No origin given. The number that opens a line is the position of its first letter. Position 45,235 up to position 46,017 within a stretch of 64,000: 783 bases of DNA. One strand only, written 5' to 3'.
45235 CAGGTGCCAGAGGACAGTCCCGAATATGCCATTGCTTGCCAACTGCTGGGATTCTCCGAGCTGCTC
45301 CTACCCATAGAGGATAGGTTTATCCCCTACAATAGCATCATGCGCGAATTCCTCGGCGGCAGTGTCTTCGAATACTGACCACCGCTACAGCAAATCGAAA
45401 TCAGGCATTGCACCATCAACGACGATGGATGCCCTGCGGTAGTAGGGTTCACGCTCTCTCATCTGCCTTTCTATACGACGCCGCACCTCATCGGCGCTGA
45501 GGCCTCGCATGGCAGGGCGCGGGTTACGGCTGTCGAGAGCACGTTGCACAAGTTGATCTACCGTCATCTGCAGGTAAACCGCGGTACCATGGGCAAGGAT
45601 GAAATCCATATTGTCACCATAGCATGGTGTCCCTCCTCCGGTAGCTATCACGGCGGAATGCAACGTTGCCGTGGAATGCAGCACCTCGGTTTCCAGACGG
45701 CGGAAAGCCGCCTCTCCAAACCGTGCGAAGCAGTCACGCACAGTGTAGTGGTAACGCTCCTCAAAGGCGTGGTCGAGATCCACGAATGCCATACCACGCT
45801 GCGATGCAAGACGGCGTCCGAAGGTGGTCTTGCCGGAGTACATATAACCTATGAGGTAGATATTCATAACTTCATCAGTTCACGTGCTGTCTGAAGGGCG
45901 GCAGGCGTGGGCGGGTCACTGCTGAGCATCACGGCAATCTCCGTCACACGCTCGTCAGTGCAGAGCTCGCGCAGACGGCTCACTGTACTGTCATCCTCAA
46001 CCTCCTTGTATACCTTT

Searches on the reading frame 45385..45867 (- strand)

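Call 78: search_protein_families(library=pfam, proteins=[window:45385-45867:-], max_evalue=0.00001)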
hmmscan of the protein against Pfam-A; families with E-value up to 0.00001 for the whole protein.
window:45385-45867:- (160 aa): 1 family
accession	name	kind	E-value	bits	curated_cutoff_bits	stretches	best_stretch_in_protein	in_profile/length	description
PF01202.28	SKI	-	3.8e-36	125.1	22.1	1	11-150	3-139/159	Shikimate kinase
